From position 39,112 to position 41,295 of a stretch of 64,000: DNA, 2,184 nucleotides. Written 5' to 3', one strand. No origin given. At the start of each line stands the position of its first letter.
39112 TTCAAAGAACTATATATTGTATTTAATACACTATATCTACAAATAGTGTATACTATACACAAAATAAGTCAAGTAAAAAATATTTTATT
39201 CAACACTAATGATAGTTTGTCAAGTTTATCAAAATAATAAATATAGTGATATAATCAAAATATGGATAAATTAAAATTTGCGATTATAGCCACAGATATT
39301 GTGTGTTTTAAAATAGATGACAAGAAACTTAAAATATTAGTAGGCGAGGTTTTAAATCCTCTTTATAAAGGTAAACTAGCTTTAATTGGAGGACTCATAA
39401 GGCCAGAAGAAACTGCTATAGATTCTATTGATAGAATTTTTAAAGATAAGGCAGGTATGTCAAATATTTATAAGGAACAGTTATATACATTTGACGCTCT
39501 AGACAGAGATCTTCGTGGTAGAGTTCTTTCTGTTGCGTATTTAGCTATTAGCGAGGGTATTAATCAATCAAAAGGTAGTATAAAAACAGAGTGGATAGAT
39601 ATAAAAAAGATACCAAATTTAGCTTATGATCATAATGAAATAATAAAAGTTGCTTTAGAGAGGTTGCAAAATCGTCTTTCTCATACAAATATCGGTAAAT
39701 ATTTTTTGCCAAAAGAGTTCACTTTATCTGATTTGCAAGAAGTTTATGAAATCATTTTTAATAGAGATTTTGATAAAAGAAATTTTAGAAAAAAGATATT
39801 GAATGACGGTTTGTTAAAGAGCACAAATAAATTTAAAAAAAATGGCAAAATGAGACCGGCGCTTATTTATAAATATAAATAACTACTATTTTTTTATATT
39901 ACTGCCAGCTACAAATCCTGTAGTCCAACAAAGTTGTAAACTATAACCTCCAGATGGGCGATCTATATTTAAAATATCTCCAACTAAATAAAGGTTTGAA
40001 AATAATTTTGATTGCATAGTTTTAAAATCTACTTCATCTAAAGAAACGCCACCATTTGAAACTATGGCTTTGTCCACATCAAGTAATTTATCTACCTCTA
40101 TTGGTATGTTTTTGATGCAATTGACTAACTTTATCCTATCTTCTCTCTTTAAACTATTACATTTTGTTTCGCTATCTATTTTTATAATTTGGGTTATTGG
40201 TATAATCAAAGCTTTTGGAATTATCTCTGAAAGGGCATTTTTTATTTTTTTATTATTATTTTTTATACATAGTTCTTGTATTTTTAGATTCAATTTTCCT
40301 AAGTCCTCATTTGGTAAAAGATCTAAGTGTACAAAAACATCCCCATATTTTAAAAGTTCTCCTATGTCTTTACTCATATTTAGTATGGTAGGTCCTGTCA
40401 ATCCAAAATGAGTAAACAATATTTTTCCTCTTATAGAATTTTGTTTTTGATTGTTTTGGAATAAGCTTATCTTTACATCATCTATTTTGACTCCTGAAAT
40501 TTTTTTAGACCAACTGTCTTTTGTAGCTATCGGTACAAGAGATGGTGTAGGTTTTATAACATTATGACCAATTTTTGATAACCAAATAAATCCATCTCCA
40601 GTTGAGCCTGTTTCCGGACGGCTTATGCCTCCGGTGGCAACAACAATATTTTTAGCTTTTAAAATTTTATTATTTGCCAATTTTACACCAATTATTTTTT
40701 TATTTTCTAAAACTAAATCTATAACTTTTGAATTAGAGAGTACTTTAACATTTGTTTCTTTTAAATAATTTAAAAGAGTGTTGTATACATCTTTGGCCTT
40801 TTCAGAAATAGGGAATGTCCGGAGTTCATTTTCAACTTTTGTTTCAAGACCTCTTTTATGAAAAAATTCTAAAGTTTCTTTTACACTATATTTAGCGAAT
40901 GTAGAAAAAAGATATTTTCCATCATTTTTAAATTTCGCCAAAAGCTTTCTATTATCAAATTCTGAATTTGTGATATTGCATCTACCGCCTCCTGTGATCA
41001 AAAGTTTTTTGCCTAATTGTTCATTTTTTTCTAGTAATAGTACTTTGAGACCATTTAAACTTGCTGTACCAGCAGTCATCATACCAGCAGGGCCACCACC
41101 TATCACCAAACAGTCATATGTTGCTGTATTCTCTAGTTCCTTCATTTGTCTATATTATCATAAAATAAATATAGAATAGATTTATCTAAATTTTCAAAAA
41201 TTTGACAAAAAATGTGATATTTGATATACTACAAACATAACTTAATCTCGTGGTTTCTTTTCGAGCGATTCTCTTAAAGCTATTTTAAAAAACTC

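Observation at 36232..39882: Chromosomal NAMPT-like + HAD phosphatase + Prs-like + NUDIX cluster: NAD salvage or a NARP1-type NAD reconstitution module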

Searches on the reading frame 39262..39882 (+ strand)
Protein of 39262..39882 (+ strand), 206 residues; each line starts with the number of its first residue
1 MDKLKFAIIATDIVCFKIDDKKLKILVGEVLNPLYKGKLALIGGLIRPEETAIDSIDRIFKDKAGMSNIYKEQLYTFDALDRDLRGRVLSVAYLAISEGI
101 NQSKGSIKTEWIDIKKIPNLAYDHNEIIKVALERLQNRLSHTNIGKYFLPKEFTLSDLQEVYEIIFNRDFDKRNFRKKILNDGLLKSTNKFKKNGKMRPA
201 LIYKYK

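Call 3: search_protein_families(library=pfam, proteins=[window:39262-39882:+], max_evalue=0.01)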
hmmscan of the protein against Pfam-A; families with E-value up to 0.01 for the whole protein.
window:39262-39882:+ (206 aa): 2 families
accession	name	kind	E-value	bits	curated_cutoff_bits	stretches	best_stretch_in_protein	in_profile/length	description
PF21906.2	NrtR_WHD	-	1.1e-21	77.2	27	1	147-204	3-60/61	NrtR DNA-binding winged helix domain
PF19368.5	AraR_C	-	9.8e-09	35.8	23.8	1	148-205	8-66/82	AraR C-terminal winged HTH domain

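Call 4: search_protein_families(library=ncbifam, proteins=[window:39262-39882:+], max_evalue=0.01)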
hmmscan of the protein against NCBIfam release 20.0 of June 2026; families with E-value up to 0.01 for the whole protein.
window:39262-39882:+ (206 aa): 2 families
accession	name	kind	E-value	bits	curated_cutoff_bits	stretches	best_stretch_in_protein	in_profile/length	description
NF050029.2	TransRepNtr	equivalog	1.6e-33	116.2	400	1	8-205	21-225/245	ADPR responsive transcriptional repressor NtrR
NF003790.0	PRK05379.2-2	equivalog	0.0086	15.2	403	1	36-108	241-321/354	bifunctional nicotinamide mononucleotide adenylyltransferase/ADP-ribose pyrophosphatase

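Call 5: search_protein_families(library=phrogs, proteins=[window:39262-39882:+], max_evalue=0.001)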
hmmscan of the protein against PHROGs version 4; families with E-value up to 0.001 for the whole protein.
window:39262-39882:+ (206 aa): 2 families
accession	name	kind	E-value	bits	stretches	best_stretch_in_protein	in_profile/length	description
phrog_1198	-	other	5.1e-13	50.3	1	15-205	42-248/253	MutT/NUDIX hydrolase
phrog_10313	-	other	0.00012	22.9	1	9-146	12-151/159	nudix hydrolase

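Call 32: search_solved_structures(query=window:39262-39882:+, max_evalue=0.01, show_alignments=2)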
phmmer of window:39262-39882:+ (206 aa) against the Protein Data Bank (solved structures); distinct sequences matched with E-value up to 0.01: 6.
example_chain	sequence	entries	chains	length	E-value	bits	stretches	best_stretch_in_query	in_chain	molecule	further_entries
5bs6_A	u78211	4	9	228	7.3e-34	120.5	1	10-205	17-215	transcriptional regulator AraR | transcriptional factor AraR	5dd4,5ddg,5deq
3gz5_A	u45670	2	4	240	9.8e-18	67.8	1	5-204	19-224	MutT/nudix family protein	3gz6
2fml_A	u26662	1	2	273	9e-14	54.9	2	13-117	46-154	MutT/nudix family protein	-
3gz8_A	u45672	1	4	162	7.3e-08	35.6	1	5-138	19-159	MutT/nudix family protein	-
7q91_A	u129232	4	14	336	4.1e-06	29.9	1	122-205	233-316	NADQ transcription factor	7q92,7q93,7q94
2yyh_A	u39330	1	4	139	0.00056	22.9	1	4-129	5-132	8-OXO-dGTPase domain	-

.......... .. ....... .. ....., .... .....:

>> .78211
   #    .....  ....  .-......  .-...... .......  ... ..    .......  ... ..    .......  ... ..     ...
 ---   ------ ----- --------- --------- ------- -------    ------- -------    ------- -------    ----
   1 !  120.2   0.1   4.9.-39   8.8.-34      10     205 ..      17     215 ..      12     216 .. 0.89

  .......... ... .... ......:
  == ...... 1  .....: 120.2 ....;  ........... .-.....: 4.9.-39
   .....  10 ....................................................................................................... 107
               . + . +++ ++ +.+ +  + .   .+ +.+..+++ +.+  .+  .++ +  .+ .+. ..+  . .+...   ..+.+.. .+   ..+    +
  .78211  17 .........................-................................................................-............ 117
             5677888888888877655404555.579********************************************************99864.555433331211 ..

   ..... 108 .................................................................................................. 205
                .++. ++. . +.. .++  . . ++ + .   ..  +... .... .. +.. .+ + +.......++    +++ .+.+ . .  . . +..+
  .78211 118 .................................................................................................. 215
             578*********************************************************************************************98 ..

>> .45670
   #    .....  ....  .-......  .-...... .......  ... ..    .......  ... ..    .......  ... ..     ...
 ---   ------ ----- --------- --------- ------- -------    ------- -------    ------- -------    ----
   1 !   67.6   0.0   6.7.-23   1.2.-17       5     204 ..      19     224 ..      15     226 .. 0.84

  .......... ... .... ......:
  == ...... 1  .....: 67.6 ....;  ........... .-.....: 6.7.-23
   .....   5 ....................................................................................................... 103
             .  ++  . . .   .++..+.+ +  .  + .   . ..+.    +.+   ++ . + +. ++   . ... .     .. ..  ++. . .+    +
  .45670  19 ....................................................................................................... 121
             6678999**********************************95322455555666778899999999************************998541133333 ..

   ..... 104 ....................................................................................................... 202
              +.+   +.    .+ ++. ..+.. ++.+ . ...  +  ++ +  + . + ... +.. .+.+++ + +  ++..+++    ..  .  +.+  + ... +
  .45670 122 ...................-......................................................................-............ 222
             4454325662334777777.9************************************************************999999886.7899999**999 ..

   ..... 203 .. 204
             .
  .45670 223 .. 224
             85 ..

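Call 72: search_protein_families(library=padloc, proteins=[window:39262-39882:+], max_evalue=0.01)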
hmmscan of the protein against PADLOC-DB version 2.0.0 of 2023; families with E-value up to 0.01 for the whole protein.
window:39262-39882:+ (206 aa): 0 families

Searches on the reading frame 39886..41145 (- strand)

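Call 3: search_protein_families(library=pfam, proteins=[window:39886-41145:-], max_evalue=0.01)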
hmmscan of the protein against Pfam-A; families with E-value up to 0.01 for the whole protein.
window:39886-41145:- (419 aa): 13 families
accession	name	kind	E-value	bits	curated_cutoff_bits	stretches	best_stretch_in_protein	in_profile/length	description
PF03486.20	HI0933_like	-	7.3e-76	255.3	50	1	11-415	2-243/244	HI0933-like protein Rossmann domain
PF22780.1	HI0933_like_1st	-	1.5e-35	122.9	27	1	201-362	2-165/165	HI0933-like protein barrel and H2TH domain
PF12831.13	FAD_oxidored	-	9.8e-13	48.6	27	1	11-172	1-145/416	FAD dependent oxidoreductase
PF00890.30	FAD_binding_2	-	1.4e-12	48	20.4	1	11-181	1-207/414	FAD binding domain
PF07992.20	Pyr_redox_2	-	3e-10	40.5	26.1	1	10-176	1-112/291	Pyridine nucleotide-disulphide oxidoreductase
PF01134.28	GIDA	-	6.3e-10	39.1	22.1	1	11-173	1-150/391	Glucose inhibited division protein A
PF01266.30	DAO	-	3.2e-08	33.9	27.9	1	11-45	1-35/353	FAD dependent oxidoreductase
PF13738.12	Pyr_redox_3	-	2e-06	27.8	30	1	13-45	1-33/305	Pyridine nucleotide-disulphide oxidoreductase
PF01946.23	Thi4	-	2.3e-05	24.2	26.2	1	1-45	9-54/235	Thi4 family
PF13450.12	NAD_binding_8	-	5.2e-05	23.9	21.9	1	14-45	1-32/68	NAD(P)-binding Rossmann-like domain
PF01494.25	FAD_binding_3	-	5.2e-05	23.1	22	1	10-43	2-35/349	FAD binding domain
PF00070.33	Pyr_redox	-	0.00018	22.4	22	0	13-46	3-36/82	Pyridine nucleotide-disulphide oxidoreductase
PF05834.18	Lycopene_cycl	-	0.0029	17.2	23.4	0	11-44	1-36/380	Lycopene cyclase protein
